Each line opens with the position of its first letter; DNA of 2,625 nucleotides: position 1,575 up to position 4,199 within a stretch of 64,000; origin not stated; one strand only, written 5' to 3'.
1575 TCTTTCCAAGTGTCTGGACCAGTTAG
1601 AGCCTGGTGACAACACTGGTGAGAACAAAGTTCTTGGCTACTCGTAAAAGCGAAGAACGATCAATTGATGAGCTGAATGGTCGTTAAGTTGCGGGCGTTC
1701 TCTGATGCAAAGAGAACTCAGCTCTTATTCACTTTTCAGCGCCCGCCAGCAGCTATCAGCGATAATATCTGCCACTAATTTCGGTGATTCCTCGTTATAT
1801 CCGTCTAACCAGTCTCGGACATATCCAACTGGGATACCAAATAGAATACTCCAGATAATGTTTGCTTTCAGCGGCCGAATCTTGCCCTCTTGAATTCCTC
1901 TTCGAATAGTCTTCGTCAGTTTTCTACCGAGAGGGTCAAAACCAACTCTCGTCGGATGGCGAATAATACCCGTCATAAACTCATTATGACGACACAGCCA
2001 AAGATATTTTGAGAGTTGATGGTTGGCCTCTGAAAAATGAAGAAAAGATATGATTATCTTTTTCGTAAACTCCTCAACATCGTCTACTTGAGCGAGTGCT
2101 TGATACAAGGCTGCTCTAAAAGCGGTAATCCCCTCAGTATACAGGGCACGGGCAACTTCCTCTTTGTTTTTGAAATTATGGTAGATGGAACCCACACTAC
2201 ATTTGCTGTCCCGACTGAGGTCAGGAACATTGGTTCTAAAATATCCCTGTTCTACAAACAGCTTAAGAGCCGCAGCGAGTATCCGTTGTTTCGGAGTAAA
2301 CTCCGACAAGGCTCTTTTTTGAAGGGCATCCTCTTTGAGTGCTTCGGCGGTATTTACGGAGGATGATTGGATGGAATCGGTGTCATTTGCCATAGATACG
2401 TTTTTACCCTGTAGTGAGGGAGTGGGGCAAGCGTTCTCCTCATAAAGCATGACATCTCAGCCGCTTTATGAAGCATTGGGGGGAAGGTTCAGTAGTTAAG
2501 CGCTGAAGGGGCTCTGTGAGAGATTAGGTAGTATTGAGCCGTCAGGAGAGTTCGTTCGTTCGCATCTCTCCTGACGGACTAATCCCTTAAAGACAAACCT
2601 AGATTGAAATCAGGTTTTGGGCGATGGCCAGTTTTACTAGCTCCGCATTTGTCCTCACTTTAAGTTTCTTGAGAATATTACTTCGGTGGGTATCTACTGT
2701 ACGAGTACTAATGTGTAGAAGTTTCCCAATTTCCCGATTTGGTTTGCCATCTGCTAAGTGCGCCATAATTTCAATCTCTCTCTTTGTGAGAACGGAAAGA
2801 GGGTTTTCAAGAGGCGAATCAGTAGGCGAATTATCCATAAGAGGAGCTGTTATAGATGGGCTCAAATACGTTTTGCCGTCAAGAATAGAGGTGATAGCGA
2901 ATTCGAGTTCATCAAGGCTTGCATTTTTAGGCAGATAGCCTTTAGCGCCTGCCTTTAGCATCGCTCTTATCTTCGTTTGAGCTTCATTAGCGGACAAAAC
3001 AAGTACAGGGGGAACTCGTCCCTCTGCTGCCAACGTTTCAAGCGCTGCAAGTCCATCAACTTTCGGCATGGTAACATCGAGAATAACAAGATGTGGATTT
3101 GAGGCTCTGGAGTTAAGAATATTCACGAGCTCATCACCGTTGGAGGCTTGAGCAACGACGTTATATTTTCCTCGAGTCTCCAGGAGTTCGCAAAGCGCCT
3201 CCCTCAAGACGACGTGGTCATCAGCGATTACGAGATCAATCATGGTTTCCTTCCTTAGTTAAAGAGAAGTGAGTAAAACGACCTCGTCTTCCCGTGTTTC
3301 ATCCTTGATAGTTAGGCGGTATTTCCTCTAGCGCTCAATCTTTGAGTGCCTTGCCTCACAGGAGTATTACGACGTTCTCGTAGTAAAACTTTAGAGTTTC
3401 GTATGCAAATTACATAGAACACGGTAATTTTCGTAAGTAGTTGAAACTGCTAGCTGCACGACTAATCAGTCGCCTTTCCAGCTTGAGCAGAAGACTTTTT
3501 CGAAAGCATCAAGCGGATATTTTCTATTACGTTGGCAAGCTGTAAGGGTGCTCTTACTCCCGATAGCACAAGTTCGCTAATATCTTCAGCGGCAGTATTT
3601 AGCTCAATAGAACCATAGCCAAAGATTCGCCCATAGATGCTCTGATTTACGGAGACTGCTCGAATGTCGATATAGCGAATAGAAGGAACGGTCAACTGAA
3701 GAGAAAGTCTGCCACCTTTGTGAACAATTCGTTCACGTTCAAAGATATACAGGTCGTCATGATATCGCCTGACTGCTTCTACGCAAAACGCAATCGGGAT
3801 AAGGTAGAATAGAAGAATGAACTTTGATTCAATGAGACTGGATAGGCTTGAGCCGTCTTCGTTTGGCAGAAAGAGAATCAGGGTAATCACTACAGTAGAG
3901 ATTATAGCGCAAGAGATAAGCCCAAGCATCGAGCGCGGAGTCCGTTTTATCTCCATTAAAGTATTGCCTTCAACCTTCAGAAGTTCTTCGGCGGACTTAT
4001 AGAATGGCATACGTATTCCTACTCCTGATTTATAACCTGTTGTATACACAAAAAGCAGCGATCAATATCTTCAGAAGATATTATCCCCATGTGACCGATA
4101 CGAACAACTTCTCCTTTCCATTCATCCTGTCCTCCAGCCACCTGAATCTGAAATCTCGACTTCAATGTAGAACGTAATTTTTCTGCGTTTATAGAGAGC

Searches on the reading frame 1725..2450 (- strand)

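Call 39: search_protein_families(library=pfam, proteins=[window:1725-2450:-], max_evalue=0.001)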
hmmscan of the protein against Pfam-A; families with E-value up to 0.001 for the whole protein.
window:1725-2450:- (241 aa): 2 families
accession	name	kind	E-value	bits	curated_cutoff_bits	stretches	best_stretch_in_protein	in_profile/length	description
PF00440.29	TetR_N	-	4.3e-12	46.1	24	1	57-103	1-47/47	Bacterial regulatory proteins, tetR family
PF16295.10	TetR_C_10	-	2.7e-06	28.1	28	1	105-239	2-131/132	Tetracyclin repressor-like, C-terminal domain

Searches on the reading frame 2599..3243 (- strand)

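Call 39: search_protein_families(library=pfam, proteins=[window:2599-3243:-], max_evalue=0.001)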
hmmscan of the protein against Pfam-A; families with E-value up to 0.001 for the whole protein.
window:2599-3243:- (214 aa): 4 families
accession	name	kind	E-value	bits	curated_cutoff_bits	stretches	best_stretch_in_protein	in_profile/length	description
PF00072.30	Response_reg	-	3.8e-24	85.4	30.2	1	5-116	2-109/111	Response regulator receiver domain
PF00196.25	GerE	-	1.7e-19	69.6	23.5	1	150-206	1-57/57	Bacterial regulatory proteins, luxR family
PF08281.18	Sigma70_r4_2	-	4.8e-05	23.4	25.7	1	159-194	19-54/54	Sigma-70, region 4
PF13384.12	HTH_23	-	0.00028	21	24.6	1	154-184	5-35/50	Homeodomain-like domain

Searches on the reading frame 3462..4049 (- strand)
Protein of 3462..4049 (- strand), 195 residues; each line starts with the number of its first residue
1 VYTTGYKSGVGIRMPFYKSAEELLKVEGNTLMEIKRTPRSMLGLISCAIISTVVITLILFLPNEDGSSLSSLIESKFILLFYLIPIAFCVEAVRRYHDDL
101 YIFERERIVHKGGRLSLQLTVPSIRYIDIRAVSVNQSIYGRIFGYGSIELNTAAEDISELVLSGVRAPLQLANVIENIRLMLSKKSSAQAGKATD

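Call 39: search_protein_families(library=pfam, proteins=[window:3462-4049:-], max_evalue=0.001)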
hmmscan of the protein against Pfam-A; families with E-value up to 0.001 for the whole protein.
window:3462-4049:- (195 aa): 1 family
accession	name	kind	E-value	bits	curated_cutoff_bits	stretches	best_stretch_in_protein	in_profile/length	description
PF03703.20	bPH_2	-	5.5e-07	30.2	22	1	101-156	6-59/78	Bacterial PH domain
